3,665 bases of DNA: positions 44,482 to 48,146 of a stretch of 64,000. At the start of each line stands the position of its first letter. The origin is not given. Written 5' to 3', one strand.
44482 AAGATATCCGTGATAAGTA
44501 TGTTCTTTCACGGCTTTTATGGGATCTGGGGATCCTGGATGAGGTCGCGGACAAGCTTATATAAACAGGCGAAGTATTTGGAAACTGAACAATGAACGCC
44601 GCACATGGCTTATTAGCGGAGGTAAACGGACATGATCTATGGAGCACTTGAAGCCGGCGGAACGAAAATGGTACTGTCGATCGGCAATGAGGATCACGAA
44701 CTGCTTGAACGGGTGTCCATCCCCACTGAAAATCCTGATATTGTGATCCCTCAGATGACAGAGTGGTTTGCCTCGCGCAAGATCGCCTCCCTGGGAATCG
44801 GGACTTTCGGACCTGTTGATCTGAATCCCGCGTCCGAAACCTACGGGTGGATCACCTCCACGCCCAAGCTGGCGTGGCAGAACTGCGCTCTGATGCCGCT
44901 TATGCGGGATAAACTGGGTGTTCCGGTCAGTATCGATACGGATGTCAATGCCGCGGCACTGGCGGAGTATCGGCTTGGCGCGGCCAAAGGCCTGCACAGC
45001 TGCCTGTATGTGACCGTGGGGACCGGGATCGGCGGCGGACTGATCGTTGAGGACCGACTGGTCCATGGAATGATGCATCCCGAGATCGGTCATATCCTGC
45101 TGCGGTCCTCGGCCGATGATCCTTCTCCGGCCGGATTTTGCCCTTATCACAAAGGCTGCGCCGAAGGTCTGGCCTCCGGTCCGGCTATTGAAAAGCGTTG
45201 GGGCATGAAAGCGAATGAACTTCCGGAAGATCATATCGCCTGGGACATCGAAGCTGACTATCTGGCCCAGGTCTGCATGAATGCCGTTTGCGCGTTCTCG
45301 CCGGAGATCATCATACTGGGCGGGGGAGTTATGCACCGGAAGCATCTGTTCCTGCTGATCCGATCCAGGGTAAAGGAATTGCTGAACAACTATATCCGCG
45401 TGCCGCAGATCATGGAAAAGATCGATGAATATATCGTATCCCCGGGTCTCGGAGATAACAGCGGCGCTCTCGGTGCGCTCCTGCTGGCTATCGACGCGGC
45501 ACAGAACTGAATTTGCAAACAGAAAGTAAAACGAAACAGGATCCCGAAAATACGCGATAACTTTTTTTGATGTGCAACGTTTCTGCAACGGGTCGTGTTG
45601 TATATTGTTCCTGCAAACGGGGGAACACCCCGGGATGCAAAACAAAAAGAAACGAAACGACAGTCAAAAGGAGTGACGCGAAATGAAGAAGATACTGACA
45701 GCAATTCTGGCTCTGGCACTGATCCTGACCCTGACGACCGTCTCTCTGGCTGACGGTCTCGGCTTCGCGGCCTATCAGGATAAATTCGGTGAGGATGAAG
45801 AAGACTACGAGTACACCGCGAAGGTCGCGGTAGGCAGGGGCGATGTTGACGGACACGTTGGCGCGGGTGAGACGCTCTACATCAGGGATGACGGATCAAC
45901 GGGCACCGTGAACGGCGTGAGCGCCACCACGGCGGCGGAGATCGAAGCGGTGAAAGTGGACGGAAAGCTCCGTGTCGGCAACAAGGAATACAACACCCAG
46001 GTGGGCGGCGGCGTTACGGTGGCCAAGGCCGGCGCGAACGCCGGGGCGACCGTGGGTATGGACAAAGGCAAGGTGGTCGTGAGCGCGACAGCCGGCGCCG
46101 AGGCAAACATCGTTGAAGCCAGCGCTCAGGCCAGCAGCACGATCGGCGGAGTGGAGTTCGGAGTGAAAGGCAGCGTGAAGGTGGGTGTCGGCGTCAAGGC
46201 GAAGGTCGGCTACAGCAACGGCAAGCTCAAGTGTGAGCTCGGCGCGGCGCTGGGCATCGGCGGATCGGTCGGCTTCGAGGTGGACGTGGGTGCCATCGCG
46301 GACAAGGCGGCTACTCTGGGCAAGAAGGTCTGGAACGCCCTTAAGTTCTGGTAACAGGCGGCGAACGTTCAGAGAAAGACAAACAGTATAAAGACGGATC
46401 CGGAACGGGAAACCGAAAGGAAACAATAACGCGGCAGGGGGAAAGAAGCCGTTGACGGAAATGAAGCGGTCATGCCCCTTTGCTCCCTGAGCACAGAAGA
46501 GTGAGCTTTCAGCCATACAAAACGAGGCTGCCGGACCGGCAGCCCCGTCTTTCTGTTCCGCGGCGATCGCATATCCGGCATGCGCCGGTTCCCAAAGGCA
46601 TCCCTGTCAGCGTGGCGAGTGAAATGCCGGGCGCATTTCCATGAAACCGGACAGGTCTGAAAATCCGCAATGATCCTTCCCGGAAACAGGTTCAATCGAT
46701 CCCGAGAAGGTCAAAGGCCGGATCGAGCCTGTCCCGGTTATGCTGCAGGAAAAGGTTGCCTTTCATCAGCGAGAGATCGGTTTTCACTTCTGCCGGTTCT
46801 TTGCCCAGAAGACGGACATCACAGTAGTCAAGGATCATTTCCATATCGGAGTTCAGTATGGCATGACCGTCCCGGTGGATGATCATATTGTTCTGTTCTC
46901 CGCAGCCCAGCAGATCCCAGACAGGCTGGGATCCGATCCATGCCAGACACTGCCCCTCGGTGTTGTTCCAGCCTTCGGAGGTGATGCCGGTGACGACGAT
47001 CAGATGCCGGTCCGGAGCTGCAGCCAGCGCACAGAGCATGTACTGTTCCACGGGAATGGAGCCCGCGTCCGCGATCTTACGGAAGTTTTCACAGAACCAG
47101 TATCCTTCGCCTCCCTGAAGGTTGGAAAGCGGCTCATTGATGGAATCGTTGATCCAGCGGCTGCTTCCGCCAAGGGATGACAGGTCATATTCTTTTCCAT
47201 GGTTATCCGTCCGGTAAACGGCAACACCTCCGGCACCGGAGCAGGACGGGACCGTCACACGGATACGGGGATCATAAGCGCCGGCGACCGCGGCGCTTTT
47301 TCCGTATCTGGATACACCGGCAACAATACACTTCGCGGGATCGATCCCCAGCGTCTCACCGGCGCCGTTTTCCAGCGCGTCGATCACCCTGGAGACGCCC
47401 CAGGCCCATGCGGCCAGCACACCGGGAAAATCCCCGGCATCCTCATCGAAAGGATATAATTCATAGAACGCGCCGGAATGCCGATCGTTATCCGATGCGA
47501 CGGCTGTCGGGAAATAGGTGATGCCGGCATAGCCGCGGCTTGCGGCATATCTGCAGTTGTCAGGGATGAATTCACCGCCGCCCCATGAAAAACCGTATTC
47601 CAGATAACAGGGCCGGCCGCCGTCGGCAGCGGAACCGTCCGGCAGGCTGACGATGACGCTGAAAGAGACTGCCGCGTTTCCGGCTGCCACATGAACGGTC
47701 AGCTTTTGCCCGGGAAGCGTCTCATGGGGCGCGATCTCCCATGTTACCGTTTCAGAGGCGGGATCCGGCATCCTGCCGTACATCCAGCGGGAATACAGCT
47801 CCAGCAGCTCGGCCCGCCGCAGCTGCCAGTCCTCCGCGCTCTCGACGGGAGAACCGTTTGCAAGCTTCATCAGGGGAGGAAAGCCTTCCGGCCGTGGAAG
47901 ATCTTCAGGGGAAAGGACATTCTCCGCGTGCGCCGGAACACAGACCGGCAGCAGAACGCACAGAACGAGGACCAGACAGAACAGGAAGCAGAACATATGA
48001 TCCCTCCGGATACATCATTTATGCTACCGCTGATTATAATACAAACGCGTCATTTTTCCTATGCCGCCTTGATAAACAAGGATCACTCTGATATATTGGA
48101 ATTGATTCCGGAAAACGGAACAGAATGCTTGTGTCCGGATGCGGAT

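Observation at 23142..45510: Candidate undescribed anaerobic pathway: a sugar-utilisation locus with cobalamin/Fe-S/sirohaem redox enzymes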

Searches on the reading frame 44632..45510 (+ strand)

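Call 4: search_protein_families(library=pfam, proteins=[window:44632-45510:+])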
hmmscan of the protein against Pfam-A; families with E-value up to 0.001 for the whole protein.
window:44632-45510:+ (292 aa): 1 family
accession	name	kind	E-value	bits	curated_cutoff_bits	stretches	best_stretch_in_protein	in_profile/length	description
PF00480.26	ROK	-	7.7e-59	200.1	22.9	1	3-288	1-293/294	ROK family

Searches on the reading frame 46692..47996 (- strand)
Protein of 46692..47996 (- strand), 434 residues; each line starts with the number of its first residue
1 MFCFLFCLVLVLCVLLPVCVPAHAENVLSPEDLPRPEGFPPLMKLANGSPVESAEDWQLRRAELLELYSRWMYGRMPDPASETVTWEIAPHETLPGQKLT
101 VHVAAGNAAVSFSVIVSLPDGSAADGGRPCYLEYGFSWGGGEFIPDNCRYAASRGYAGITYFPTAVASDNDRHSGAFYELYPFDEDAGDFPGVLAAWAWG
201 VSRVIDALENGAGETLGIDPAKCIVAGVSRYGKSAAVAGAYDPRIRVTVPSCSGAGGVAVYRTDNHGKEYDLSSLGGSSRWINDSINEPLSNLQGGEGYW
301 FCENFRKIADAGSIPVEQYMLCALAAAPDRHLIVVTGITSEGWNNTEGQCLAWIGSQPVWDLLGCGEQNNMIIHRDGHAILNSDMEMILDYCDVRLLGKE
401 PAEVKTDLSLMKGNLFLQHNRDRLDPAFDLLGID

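Call 43: search_protein_families(library=pfam, proteins=[window:46692-47996:-], max_evalue=0.001)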
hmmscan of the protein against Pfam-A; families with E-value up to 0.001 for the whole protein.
window:46692-47996:- (434 aa): 1 family
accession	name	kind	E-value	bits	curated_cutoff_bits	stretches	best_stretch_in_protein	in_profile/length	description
PF22244.2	GCE_fung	-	1.5e-38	133.4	27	1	101-364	1-231/231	Glucuronyl esterase, fungi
